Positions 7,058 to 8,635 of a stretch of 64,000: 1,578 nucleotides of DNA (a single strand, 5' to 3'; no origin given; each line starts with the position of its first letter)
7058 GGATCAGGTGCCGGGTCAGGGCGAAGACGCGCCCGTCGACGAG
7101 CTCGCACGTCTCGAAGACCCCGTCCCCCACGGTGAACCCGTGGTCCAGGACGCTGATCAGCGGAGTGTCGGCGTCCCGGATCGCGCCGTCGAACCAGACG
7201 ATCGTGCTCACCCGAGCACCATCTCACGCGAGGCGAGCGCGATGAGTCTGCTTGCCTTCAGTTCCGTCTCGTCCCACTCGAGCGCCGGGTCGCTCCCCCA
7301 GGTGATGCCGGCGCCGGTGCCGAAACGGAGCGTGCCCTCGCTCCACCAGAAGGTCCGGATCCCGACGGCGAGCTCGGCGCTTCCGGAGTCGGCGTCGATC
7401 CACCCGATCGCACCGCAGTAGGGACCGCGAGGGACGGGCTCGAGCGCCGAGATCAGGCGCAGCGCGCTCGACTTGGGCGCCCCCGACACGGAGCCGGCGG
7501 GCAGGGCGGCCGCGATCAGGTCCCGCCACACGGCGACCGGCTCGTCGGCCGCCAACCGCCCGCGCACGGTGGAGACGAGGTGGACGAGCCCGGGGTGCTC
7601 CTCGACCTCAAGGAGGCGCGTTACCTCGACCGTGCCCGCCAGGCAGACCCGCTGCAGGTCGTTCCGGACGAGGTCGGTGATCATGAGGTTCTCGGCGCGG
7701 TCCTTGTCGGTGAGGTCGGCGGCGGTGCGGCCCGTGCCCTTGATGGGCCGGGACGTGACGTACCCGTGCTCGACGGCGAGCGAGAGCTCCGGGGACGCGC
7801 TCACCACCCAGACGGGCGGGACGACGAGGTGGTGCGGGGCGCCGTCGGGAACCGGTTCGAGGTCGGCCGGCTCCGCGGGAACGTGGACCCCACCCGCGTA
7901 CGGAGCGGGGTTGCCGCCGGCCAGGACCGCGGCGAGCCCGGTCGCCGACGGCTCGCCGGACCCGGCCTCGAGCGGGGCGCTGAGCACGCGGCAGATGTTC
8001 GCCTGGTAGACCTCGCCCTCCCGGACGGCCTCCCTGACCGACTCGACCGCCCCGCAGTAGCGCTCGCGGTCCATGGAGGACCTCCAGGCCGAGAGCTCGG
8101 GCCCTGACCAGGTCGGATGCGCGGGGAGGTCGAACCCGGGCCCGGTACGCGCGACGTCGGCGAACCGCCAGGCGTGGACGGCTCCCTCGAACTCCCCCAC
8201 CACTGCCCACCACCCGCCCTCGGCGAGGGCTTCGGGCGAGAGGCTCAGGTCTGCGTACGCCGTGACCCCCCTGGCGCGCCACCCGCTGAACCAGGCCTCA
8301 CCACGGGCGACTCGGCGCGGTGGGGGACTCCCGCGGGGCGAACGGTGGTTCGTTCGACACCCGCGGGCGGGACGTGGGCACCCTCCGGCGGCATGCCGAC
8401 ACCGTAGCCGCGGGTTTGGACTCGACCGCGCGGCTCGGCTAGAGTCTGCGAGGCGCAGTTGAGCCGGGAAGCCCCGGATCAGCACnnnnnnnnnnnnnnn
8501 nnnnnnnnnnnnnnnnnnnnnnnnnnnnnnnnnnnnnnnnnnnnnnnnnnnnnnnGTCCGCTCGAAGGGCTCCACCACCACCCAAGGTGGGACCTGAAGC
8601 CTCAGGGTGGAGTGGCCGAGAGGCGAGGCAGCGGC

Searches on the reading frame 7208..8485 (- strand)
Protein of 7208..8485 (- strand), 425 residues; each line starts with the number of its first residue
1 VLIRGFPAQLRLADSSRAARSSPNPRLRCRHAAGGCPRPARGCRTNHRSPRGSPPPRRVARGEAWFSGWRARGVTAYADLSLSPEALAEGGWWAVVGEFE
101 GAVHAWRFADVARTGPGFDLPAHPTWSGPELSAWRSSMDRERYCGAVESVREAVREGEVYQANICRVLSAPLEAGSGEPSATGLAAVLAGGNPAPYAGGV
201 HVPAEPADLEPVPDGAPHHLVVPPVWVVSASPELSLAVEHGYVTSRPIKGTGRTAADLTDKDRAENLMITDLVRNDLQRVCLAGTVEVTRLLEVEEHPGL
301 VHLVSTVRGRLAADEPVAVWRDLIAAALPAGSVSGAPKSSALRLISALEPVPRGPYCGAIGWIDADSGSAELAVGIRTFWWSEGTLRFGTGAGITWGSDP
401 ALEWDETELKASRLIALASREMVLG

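Call 63: search_protein_families(library=pfam, proteins=[window:7208-8485:-], max_evalue=0.0001)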
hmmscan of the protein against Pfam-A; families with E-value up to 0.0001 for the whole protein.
window:7208-8485:- (425 aa): 1 family
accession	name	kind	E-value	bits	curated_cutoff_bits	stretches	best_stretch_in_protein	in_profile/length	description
PF00425.24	Chorismate_bind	-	3e-61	207.7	27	1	140-410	2-257/257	chorismate binding enzyme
